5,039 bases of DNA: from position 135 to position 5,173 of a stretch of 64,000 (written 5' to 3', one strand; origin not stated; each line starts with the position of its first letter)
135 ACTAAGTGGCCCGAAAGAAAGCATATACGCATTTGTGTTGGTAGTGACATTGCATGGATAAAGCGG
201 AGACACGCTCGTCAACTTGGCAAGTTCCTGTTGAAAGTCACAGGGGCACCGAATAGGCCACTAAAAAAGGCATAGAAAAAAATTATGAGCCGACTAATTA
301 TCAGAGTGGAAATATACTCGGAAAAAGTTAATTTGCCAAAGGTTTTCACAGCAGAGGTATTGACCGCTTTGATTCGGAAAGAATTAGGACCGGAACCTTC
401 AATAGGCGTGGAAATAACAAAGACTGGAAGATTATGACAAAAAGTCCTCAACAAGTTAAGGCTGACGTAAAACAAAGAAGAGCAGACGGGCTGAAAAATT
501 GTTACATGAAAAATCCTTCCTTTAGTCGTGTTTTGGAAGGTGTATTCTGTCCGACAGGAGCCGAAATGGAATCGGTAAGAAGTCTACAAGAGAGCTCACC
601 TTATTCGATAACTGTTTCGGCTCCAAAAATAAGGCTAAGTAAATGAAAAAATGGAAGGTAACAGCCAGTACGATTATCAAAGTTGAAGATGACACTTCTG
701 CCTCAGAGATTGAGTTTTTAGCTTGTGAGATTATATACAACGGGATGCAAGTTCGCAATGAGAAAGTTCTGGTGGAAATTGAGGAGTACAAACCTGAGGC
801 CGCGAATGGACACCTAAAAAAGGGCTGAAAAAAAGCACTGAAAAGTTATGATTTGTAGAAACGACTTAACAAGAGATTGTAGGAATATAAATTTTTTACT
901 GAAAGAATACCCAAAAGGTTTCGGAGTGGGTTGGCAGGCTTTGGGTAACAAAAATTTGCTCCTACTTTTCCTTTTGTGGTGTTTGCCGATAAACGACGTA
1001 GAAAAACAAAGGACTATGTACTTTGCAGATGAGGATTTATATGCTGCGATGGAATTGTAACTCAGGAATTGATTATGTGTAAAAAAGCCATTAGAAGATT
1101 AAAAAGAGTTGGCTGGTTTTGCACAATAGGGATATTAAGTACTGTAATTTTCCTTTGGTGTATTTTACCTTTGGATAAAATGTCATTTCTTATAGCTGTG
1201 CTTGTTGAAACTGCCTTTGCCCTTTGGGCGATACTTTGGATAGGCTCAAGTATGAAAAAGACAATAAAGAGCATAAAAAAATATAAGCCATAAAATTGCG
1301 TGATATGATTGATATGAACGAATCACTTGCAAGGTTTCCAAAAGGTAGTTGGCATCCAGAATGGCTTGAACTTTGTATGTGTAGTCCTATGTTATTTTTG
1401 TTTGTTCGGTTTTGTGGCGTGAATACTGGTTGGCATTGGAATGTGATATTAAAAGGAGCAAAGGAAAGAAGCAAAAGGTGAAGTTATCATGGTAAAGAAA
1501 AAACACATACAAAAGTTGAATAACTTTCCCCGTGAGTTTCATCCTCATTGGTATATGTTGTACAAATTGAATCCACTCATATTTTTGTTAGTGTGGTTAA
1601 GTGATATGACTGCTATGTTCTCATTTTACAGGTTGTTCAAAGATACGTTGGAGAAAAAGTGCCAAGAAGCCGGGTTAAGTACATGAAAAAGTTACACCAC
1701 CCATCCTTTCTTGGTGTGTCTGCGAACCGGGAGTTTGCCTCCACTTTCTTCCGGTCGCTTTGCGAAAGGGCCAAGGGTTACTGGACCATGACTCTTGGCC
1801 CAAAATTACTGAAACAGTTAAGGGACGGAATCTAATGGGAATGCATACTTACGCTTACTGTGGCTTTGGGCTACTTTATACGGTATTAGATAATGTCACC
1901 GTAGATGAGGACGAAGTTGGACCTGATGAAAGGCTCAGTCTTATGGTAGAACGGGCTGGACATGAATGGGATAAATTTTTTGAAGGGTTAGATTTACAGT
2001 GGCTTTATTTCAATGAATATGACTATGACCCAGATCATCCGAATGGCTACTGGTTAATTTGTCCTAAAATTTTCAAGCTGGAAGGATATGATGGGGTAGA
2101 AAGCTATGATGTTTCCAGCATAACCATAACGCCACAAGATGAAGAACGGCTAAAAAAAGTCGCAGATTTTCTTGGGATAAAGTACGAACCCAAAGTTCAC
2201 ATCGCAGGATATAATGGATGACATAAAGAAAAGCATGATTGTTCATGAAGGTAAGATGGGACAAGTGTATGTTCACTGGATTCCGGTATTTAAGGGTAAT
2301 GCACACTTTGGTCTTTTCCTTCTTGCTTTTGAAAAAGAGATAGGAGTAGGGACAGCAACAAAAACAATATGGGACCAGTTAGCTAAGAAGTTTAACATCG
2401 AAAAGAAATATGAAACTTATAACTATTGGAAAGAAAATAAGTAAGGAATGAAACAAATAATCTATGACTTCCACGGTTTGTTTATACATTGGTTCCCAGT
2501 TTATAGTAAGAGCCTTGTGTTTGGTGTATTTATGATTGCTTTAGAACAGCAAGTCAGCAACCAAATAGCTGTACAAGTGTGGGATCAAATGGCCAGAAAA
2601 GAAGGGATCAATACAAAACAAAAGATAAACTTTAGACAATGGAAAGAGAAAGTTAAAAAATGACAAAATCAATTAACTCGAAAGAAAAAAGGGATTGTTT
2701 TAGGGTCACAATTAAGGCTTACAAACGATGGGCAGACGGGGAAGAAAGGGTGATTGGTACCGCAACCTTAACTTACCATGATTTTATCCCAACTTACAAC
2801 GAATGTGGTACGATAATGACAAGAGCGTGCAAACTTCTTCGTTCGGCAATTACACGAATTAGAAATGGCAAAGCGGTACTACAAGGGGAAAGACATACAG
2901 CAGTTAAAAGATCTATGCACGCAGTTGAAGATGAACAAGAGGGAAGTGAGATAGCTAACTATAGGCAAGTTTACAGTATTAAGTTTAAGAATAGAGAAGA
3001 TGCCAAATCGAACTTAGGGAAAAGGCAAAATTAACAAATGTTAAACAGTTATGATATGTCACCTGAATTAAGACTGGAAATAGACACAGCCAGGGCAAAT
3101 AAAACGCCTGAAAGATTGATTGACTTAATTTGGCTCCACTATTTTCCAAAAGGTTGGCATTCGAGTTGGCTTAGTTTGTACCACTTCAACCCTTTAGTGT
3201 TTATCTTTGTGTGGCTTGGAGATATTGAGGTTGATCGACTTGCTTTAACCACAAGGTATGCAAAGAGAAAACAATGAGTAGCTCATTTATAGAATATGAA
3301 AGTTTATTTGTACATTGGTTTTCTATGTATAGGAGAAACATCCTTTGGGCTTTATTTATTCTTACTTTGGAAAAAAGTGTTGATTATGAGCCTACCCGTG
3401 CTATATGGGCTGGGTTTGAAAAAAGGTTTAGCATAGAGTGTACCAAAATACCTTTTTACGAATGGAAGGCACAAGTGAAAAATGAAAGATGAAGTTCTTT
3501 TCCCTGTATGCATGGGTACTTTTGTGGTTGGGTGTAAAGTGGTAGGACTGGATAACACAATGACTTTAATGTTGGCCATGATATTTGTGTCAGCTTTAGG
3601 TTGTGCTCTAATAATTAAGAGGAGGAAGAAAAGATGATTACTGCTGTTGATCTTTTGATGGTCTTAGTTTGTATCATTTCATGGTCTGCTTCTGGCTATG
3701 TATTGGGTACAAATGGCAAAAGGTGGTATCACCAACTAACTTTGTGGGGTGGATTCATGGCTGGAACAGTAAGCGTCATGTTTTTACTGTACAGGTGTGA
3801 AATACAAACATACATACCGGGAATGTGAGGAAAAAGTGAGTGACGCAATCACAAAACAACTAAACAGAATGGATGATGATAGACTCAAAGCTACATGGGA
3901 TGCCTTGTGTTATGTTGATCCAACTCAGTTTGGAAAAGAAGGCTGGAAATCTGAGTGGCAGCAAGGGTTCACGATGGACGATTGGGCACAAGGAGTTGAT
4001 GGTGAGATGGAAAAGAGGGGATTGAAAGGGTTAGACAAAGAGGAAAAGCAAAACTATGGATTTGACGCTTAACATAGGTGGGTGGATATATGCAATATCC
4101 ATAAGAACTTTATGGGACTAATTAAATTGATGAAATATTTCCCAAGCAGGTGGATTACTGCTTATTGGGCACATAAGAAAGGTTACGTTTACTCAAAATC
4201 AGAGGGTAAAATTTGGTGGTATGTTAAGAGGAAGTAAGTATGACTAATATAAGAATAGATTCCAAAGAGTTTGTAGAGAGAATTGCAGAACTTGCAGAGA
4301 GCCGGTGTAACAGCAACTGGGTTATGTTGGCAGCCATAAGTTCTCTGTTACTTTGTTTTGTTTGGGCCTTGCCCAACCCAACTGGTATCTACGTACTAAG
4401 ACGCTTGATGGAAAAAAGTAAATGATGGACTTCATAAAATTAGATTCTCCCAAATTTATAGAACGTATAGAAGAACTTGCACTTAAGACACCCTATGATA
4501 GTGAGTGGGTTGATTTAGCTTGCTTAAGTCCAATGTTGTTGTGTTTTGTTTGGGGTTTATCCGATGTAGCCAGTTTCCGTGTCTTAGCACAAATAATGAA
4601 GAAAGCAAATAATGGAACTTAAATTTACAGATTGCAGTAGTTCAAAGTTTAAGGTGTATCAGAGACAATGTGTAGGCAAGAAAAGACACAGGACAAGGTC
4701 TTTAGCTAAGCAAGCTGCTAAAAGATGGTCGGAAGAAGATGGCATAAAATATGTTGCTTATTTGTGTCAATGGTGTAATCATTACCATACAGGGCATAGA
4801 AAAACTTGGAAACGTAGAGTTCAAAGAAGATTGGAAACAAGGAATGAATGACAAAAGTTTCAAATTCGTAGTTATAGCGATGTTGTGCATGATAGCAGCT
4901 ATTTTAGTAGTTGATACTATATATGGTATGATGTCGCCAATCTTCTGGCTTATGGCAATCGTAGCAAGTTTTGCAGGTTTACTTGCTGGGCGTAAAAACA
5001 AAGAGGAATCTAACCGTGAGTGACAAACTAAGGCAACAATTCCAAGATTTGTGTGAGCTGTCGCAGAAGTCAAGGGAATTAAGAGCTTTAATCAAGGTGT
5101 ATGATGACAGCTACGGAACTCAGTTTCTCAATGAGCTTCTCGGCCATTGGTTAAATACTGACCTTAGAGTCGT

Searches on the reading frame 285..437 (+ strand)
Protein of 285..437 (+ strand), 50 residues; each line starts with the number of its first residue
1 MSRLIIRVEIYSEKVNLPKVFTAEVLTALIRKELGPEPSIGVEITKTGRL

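Call 80: list_cluster_members(proteins=[window:285-437:+, window:1075-1293:+, window:1489-1686:+, window:2214-2444:+, window:3038-3277:+, window:3482-3637:+, window:3634-3828:+, window:4240-4425:+, window:4612-4851:+, window:6929-7171:+])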
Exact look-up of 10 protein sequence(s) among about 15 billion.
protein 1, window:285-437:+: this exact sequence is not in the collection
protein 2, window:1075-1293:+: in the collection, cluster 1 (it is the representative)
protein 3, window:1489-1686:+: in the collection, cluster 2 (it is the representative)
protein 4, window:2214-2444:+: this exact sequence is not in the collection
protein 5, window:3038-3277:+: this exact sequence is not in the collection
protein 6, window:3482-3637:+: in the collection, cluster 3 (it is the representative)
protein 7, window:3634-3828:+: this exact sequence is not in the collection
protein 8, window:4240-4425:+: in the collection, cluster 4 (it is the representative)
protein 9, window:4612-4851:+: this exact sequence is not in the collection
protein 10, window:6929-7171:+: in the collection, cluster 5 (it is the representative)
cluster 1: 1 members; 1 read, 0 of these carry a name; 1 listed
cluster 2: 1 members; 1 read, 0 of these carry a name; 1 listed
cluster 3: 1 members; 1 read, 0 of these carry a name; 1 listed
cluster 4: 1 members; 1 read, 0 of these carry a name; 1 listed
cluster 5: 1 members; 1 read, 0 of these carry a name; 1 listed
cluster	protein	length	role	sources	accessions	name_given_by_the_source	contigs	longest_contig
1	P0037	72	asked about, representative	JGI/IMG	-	-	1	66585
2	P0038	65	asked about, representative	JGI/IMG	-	-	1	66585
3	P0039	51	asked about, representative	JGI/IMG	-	-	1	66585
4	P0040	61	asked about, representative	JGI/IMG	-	-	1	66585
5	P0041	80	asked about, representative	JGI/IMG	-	-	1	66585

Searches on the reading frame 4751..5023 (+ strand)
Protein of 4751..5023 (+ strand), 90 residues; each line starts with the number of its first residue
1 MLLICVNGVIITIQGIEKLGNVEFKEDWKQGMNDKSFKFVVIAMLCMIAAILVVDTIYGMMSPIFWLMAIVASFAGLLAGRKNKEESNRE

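Call 14: search_protein_families(library=pfam, proteins=[window:4751-5023:+], max_evalue=0.1)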
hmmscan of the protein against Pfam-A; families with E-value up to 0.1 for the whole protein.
window:4751-5023:+ (90 aa): 1 family
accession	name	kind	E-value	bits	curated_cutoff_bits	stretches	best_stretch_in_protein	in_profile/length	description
PF20040.4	DUF6442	-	0.05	14.3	25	1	26-82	16-73/102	Family of unknown function (DUF6442)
